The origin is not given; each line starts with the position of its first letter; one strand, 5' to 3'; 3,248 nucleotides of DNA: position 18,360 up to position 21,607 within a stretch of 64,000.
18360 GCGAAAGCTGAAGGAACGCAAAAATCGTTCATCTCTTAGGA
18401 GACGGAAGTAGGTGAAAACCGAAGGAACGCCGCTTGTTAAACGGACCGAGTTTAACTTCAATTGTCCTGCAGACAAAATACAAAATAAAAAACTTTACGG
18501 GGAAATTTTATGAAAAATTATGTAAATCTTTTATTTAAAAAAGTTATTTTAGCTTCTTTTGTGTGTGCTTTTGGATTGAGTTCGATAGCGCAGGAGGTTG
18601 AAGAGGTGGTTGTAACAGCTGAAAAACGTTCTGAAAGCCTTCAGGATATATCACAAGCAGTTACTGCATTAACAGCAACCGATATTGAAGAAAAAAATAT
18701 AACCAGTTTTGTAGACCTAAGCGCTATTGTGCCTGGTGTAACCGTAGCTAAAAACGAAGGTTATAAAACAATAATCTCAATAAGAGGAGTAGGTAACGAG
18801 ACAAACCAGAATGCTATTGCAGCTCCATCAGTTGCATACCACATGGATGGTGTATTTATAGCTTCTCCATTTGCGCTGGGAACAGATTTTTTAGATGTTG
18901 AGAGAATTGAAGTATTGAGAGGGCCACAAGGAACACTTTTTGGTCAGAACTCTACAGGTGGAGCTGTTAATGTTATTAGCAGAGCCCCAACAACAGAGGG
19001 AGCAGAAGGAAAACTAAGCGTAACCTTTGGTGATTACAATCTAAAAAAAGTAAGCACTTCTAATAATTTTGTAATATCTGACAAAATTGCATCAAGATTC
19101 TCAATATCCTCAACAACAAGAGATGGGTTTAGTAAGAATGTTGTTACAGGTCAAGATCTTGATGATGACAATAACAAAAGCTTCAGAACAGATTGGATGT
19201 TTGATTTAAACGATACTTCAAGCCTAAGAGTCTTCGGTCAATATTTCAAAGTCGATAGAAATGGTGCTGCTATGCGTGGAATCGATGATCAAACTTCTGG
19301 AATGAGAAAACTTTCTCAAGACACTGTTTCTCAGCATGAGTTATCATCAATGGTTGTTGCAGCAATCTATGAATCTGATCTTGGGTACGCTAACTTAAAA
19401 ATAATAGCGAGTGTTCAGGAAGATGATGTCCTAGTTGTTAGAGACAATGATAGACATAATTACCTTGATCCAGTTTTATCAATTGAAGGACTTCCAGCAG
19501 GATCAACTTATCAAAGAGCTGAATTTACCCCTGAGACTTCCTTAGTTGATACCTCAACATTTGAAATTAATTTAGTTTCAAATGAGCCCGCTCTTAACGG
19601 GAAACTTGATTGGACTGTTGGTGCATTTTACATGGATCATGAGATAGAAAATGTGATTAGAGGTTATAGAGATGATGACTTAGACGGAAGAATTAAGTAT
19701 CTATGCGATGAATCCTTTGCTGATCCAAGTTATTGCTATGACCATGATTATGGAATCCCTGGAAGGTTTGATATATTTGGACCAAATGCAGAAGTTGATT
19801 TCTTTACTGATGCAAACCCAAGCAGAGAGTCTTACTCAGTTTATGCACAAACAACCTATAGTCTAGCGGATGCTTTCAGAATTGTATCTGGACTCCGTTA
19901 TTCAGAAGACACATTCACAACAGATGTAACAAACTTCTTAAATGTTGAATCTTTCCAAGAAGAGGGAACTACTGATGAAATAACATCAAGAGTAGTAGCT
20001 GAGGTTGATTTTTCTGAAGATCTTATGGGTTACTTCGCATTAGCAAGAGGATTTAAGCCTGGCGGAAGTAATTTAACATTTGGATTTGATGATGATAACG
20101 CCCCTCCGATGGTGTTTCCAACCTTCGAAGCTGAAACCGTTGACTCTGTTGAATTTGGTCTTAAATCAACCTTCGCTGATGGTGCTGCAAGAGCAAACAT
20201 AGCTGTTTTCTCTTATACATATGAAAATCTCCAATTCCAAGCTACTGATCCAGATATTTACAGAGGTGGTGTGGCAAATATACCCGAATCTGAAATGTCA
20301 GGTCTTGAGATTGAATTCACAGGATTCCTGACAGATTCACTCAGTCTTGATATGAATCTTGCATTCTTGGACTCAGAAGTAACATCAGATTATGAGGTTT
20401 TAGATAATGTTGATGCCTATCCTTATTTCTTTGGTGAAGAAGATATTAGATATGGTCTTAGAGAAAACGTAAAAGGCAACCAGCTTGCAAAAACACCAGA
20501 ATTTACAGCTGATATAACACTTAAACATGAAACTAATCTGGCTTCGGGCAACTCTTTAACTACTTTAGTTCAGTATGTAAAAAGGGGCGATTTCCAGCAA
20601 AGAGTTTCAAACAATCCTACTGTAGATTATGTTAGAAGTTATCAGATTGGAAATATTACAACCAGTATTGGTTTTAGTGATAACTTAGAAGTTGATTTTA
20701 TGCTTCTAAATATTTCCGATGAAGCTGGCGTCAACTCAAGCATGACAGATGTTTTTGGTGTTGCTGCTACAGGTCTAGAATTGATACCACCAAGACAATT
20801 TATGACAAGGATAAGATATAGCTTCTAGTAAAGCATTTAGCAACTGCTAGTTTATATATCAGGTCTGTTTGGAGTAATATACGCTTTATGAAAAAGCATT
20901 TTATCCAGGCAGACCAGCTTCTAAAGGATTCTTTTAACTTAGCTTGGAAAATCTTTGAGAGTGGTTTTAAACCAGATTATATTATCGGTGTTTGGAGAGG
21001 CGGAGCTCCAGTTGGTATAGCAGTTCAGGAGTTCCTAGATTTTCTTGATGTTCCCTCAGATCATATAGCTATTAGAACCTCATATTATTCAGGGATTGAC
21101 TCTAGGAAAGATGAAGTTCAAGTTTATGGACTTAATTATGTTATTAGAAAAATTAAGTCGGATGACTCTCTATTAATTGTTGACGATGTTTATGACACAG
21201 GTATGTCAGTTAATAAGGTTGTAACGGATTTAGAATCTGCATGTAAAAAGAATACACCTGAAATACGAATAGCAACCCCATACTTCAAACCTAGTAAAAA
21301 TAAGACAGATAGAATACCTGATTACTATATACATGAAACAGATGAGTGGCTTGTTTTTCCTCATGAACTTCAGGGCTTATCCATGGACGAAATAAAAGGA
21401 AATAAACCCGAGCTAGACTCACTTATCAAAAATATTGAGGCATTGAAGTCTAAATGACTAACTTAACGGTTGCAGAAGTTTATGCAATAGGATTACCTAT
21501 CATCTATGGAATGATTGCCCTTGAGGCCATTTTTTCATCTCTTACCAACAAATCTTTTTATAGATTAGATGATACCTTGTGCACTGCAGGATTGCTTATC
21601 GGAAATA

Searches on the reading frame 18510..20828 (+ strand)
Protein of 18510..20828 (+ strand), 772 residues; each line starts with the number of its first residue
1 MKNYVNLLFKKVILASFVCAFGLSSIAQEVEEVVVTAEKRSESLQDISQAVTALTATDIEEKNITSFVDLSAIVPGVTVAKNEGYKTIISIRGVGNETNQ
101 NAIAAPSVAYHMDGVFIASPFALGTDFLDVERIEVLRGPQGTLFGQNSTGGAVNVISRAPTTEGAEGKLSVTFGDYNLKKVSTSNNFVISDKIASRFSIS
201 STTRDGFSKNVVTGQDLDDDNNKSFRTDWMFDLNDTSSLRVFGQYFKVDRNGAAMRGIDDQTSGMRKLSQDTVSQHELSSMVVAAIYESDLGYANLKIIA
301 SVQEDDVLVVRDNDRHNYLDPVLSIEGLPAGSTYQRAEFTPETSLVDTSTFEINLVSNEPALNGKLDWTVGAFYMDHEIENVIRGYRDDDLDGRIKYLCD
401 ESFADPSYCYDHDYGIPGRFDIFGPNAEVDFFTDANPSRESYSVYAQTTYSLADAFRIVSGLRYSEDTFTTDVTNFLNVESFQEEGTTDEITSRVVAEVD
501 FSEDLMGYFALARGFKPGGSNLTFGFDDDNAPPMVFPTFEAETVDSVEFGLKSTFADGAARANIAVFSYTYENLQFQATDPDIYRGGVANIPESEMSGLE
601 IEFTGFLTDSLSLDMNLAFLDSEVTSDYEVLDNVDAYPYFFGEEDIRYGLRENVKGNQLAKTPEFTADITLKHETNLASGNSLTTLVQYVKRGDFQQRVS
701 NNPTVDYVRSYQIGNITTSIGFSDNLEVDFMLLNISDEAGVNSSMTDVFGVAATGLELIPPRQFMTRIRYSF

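Call 4: search_protein_families(library=pfam, proteins=[window:18510-20828:+])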
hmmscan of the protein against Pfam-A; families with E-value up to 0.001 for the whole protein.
window:18510-20828:+ (772 aa): 2 families
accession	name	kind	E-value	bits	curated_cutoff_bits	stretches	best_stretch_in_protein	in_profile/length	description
PF00593.30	TonB_dep_Rec_b-barrel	-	4.2e-28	99.8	27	1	262-734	102-435/436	TonB dependent receptor-like, beta-barrel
PF07715.20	Plug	-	1.1e-17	64.8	23.9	1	44-152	2-107/107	TonB-dependent Receptor Plug Domain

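Call 5: search_protein_families(library=ncbifam, proteins=[window:18510-20828:+])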
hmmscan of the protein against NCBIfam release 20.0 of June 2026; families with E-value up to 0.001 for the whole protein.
window:18510-20828:+ (772 aa): 26 families (the best 25 are shown)
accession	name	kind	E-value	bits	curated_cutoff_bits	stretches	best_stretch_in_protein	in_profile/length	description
TIGR01783.1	TonB-siderophor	subfamily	8.9e-31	107.2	223.5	2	46-273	1-217/649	TonB-dependent siderophore receptor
NF053590.1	TonB_dep_TOL0244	equivalog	2e-24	86.2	645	1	29-288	9-264/604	TOL_0244 family TonB-dependent receptor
TIGR01779.1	TonB-B12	equivalog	3.5e-21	75.4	599.7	1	15-228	11-222/614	TonB-dependent vitamin B12 receptor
TIGR01785.1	TonB-hemin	subfamily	1.7e-19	69.7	316.85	2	31-214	2-180/677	TonB-dependent heme/hemoglobin receptor family protein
NF010010.0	PRK13483.1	equivalog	1.4e-14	53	927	1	14-293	15-304/660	ligand-gated channel protein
NF007478.2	PRK10064.1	equivalog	2.3e-14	52.6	745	1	14-159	14-159/663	catecholate siderophore receptor CirA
NF010038.0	PRK13513.1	equivalog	9.9e-13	47.5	942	1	13-187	18-190/659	ligand-gated channel protein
NF007926.1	PRK10641.1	equivalog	1.8e-12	46.6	836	1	12-229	7-223/617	TonB-dependent vitamin B12 receptor BtuB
NF010011.0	PRK13484.1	equivalog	2.1e-12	46.1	1197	1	12-190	12-193/682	IreA family TonB-dependent siderophore receptor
NF007465.0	PRK10044.1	equivalog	1.2e-11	43.6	803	1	35-165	67-194/726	ferrichrome porin FhuA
TIGR01786.1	TonB-hemlactrns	subfamily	4.3e-11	41.9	323.75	2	32-156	2-132/719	TonB-dependent hemoglobin/transferrin/lactoferrin family receptor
NF047944.1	FoxamRcptFoxA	equivalog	8.1e-11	40.9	1300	1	24-258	21-256/697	ferrioxamine B receptor FoxA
NF007349.0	PRK09840.1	equivalog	9.7e-11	40.4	686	1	36-254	60-262/760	catecholate siderophore receptor Fiu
NF041535.1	TonB_rec_PqqU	equivalog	6.2e-10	38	1200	1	35-177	3-148/676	TonB-dependent receptor PqqU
NF010048.1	PRK13524.1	subfamily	3.2e-09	35.8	493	1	130-168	148-185/744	FepA family TonB-dependent siderophore receptor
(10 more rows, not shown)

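Call 14: find_homologous_proteins(query=window:18510-20828:+)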
Query window:18510-20828:+ (772 aa): 7887 proteins with E <= 0.001 among 8000 candidates; the best 120 are listed.
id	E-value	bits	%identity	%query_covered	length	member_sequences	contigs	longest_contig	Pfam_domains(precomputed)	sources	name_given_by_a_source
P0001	0.0e+0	1679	98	100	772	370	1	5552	PF07715.21,PF00593.31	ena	-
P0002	0.0e+0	1630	94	100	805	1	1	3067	PF07715.21,PF00593.31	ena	-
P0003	0.0e+0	1629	94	100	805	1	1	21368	PF07715.21,PF00593.31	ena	-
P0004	0.0e+0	1627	94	100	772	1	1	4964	PF07715.21,PF00593.31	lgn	-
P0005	0.0e+0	1627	94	100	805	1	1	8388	PF07715.21,PF00593.31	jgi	-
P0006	0.0e+0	1627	94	100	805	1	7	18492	PF07715.21,PF00593.31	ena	-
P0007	0.0e+0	1627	94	100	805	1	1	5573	PF07715.21,PF00593.31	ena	-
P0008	0.0e+0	1625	94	100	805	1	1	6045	PF07715.21,PF00593.31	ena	-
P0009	0.0e+0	1622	94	100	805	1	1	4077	PF07715.21,PF00593.31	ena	-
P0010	0.0e+0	1597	92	100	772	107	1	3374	PF07715.21,PF00593.31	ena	-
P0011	0.0e+0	1579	90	100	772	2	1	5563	PF07715.21,PF00593.31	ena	-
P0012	0.0e+0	1569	90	100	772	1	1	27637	PF07715.21,PF00593.31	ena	-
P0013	0.0e+0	1539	95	94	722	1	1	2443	PF07715.21,PF00593.31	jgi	-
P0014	0.0e+0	1538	95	94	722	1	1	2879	PF07715.21,PF00593.31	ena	-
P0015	0.0e+0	1537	88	100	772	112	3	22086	PF07715.21,PF00593.31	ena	-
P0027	0.0e+0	1486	85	100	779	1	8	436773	PF07715.21,PF00593.31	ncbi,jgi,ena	jgi:iron complex outermembrane receptor protein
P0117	0.0e+0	1263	73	99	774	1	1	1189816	PF07715.21,PF00593.31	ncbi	-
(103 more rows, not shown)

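Call 20: find_encoding_contigs(protein=P0117, flank=6000, max_places=3)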
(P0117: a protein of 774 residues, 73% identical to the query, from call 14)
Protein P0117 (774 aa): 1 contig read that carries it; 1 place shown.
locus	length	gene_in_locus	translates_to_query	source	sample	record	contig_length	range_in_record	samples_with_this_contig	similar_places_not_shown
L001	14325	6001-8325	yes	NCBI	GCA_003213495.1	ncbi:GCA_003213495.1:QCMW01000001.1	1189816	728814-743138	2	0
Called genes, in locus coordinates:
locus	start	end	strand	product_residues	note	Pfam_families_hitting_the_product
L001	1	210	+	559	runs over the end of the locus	PF01268:FTHFS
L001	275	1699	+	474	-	PF00171:Aldedh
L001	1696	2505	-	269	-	PF00596:Aldolase_II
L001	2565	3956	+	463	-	PF00206:Lyase_1, PF10415:FumaraseC_C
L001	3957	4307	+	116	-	PF01329:Pterin_4a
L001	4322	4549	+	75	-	PF20189:DUF6552 (weak)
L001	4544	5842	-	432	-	PF00860:Xan_ur_permease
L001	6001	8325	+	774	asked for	PF07715:Plug, PF00593:TonB_dep_Rec_b-barrel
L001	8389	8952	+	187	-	PF00156:Pribosyltran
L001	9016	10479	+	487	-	PF00478:IMPDH, PF00571:CBS, PF00977:His_biosynth (faint), PF01070:FMN_dh, PF03060:NMO (weak), PF01645:Glu_synthase (weak)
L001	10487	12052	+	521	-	PF00117:GATase, PF07722:Peptidase_C26, PF02540:NAD_synthase, PF03054:tRNA_Me_trans (faint), PF00958:GMP_synt_C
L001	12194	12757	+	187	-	-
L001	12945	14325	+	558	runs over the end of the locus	PF24793:GINT1_N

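Call 21: find_encoding_contigs(protein=P0027, flank=6000, max_places=3)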
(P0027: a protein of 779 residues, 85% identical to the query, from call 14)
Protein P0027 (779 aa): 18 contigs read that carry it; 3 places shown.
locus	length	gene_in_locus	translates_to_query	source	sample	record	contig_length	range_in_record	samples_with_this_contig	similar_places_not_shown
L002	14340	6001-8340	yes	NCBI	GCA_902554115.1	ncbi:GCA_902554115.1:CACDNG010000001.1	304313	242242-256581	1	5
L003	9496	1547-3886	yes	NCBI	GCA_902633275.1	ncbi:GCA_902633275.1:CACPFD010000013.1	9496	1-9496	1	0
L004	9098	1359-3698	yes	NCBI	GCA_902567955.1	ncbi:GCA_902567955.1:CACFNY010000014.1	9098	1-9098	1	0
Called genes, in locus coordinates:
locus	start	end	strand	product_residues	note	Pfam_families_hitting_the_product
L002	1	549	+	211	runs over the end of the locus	PF10707:YrbL-PhoP_reg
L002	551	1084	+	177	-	PF01048:PNP_UDP_1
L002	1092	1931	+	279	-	PF00903:Glyoxalase (weak), PF13468:Glyoxalase_3, PF13669:Glyoxalase_4, PF00903:Glyoxalase (weak), PF13669:Glyoxalase_4 (weak)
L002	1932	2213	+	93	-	PF01035:DNA_binding_1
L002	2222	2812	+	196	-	PF01553:Acyltransferase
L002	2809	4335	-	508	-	PF00135:COesterase, PF20434:BD-FAE, PF07859:Abhydrolase_3 (weak), PF00135:COesterase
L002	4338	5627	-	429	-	PF00860:Xan_ur_permease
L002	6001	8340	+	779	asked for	PF07715:Plug, PF00593:TonB_dep_Rec_b-barrel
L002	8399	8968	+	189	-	PF00156:Pribosyltran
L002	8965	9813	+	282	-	PF04116:FA_hydroxylase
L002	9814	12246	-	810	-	PF17148:DUF5117, PF16313:DUF4953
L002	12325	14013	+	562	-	PF00732:GMC_oxred_N, PF00890:FAD_binding_2 (faint), PF05834:Lycopene_cycl (faint), PF05199:GMC_oxred_C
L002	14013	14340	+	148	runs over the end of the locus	PF04828:GFA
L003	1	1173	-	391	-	?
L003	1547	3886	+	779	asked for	PF07715:Plug, PF00593:TonB_dep_Rec_b-barrel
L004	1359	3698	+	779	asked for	PF07715:Plug, PF00593:TonB_dep_Rec_b-barrel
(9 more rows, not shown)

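Call 22: find_encoding_contigs(protein=window:18510-20828:+, flank=6000, max_places=3)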
Protein window:18510-20828:+ (772 aa): 2 contigs read that carry it; 2 places shown.
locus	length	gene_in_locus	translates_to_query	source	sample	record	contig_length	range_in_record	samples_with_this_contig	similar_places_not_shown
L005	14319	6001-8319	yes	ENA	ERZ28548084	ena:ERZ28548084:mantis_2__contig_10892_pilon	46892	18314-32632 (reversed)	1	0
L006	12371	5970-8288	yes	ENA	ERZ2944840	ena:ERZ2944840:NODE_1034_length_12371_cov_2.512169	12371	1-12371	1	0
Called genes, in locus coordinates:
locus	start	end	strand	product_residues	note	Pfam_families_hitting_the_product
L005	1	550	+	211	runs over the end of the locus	PF10707:YrbL-PhoP_reg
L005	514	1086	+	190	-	PF01048:PNP_UDP_1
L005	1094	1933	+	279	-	PF00903:Glyoxalase (weak), PF13468:Glyoxalase_3, PF13669:Glyoxalase_4, PF00903:Glyoxalase (weak), PF13669:Glyoxalase_4 (weak)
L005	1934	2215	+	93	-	PF01035:DNA_binding_1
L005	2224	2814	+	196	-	PF01553:Acyltransferase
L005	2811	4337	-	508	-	PF00135:COesterase, PF20434:BD-FAE, PF07859:Abhydrolase_3 (weak)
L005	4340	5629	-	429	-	PF00860:Xan_ur_permease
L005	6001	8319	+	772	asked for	PF07715:Plug, PF00593:TonB_dep_Rec_b-barrel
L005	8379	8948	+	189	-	PF00156:Pribosyltran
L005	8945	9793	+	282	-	PF04116:FA_hydroxylase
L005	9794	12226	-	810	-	PF17148:DUF5117, PF16313:DUF4953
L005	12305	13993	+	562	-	PF00732:GMC_oxred_N, PF00890:FAD_binding_2 (faint), PF05834:Lycopene_cycl (weak), PF05199:GMC_oxred_C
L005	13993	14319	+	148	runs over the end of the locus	PF04828:GFA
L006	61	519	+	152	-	PF10707:YrbL-PhoP_reg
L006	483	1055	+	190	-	PF01048:PNP_UDP_1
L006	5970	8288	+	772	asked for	PF07715:Plug, PF00593:TonB_dep_Rec_b-barrel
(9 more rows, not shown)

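Call 34: find_related_loci(query=window:18510-20828:+, collection=metagenome_contigs, flank=3000)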
Query window:18510-20828:+ (772 aa) in metagenome_contigs; peptide patterns used: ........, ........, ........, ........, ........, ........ (x = any residue, [..] = any of these).
112 stretches matched a pattern; 76 encode a relative of the query (tblastn E <= 1e-3); 76 distinct loci.
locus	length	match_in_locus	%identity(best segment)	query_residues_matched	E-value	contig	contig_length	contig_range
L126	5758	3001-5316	98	1-772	0e+0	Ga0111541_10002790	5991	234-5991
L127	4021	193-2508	97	1-772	0e+0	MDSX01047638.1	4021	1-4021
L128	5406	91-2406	92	1-772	0e+0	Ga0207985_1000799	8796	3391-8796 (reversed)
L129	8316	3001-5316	91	1-772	0e+0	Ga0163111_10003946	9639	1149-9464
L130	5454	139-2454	90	1-772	0e+0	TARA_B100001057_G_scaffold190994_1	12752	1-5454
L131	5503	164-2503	87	1-772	0e+0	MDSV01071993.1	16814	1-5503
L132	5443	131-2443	88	1-772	0e+0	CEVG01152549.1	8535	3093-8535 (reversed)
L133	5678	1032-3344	87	1-772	0e+0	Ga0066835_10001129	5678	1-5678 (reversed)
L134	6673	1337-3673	85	1-772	0e+0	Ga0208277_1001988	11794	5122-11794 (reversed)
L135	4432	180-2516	85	1-772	0e+0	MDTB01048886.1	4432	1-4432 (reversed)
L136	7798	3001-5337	83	1-772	0e+0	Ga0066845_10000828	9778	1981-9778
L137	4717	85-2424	84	1-772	0e+0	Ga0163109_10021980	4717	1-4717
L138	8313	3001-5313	84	1-772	0e+0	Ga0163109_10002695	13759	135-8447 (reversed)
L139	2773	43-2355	84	1-772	0e+0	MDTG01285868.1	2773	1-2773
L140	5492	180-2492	84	1-772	0e+0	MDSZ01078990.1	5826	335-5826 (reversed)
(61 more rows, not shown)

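Call 54: search_solved_structures(query=window:18510-20828:+, max_evalue=0.00001)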
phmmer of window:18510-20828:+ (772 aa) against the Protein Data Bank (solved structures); distinct sequences matched with E-value up to 0.00001: 31.
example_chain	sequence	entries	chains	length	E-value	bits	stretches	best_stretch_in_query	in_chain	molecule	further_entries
4epa_A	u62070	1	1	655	1.1e-23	86.8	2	27-163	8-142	Pesticin receptor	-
5fp1_A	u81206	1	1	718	2.5e-12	49.2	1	434-627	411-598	TONB-DEPENDENT SIDEROPHORE RECEPTOR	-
2hdf_A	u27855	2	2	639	6.3e-12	47.9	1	28-159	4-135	Colicin I receptor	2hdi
9nn6_A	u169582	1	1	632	4.5e-11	45.1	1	33-159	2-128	Colicin I receptor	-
8the_A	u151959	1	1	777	9.4e-10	40.7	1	33-168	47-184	Heme/hemoglobin uptake outer membrane receptor PhuR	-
5fp2_A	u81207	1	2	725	7.1e-09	37.8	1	26-173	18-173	FERRIC ENTEROBACTIN RECEPTOR PIRA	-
1nqe_A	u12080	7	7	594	9.9e-09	37.3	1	32-178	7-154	Vitamin B12 receptor | Vitamin B12 transporter btuB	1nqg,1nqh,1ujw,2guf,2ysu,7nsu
3rgn_A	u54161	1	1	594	9.9e-09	37.3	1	32-178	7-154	Vitamin B12 transporter BtuB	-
1nqf_A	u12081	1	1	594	1e-08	37.3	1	32-178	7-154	Vitamin B12 receptor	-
2gsk_A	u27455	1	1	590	1.3e-08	37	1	33-178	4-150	Vitamin B12 transporter btuB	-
3rgm_A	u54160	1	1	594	1.5e-08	36.8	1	32-177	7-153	Vitamin B12 transporter BtuB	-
3m8b_A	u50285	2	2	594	3.4e-08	35.6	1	33-178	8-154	Vitamin B12 transporter btuB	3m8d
9rvq_A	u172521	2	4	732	1.1e-07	33.9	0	36-186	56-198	TonB-dependent receptor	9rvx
5fok_A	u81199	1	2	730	4.4e-07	31.9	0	38-199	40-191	IRON TRANSPORT OUTER MEMBRANE RECEPTOR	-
9c4o_A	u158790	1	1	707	4.7e-07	31.8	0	22-168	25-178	Pyrroloquinoline quinone transporter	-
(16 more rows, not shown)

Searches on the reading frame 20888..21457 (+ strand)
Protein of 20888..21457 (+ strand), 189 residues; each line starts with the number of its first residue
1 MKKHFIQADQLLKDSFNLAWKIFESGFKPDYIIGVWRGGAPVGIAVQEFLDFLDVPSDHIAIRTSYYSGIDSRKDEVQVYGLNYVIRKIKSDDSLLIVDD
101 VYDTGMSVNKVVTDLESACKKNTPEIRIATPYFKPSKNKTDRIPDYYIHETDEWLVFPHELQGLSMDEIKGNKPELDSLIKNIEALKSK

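Call 4: search_protein_families(library=pfam, proteins=[window:20888-21457:+])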
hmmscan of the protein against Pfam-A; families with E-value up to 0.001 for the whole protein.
window:20888-21457:+ (189 aa): 1 family
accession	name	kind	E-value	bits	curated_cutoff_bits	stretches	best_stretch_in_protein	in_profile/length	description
PF00156.33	Pribosyltran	-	3.9e-14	52.7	26.3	1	11-157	5-149/158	Phosphoribosyl transferase domain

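Call 5: search_protein_families(library=ncbifam, proteins=[window:20888-21457:+])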
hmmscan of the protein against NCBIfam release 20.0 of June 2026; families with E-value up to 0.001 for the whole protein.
window:20888-21457:+ (189 aa): 3 families
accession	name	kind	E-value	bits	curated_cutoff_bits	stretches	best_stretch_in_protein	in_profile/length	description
NF006613.0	PRK09177.1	equivalog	9.8e-09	34.9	138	1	3-164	9-149/159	xanthine phosphoribosyltransferase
TIGR01203.1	HGPRTase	equivalog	7.4e-08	32.3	150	1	17-156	14-147/167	hypoxanthine phosphoribosyltransferase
TIGR00336.1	pyrE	equivalog_domain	8.8e-05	22.3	106.8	1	5-118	31-134/173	orotate phosphoribosyltransferase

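Call 53: search_protein_families(library=ncbifam, proteins=[window:20888-21457:+], max_evalue=0.01)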
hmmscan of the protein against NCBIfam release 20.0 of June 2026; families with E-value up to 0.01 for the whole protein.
window:20888-21457:+ (189 aa): 6 families
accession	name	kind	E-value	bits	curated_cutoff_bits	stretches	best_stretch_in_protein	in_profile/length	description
NF006613.0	PRK09177.1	equivalog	9.8e-09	34.9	138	1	3-164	9-149/159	xanthine phosphoribosyltransferase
TIGR01203.1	HGPRTase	equivalog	7.4e-08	32.3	150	1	17-156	14-147/167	hypoxanthine phosphoribosyltransferase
TIGR00336.1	pyrE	equivalog_domain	8.8e-05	22.3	106.8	1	5-118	31-134/173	orotate phosphoribosyltransferase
NF002620.0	PRK02277.1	subfamily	0.0013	18.4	115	1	23-118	81-167/201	orotate phosphoribosyltransferase-like protein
NF040646.1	HPT_Archaea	equivalog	0.0018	17.9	200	1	84-119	106-141/184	hypoxanthine/guanine phosphoribosyltransferase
NF002635.0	PRK02304.1-4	subfamily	0.0091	15.5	146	0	85-118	108-141/188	adenine phosphoribosyltransferase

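Call 56: search_solved_structures(query=window:20888-21457:+, max_evalue=0.001)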
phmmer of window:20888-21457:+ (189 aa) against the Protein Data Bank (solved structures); distinct sequences matched with E-value up to 0.001: 4.
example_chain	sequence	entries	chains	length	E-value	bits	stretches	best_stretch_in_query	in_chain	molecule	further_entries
1vdm_A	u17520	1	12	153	4.9e-16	62.3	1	11-160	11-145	purine phosphoribosyltransferase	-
4z1o_A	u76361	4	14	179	6.1e-09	39.2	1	4-160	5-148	Phosphoribosyltransferase | Purine phosphoribosyltransferase (GpT-2)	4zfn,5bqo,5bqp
4trb_A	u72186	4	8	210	6.2e-07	32.6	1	7-160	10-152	Purine phosphoribosyltransferase (GpT-1)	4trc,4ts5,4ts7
6igs_A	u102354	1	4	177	0.00033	23.7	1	88-163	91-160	Hypoxanthine phosphoribosyltransferase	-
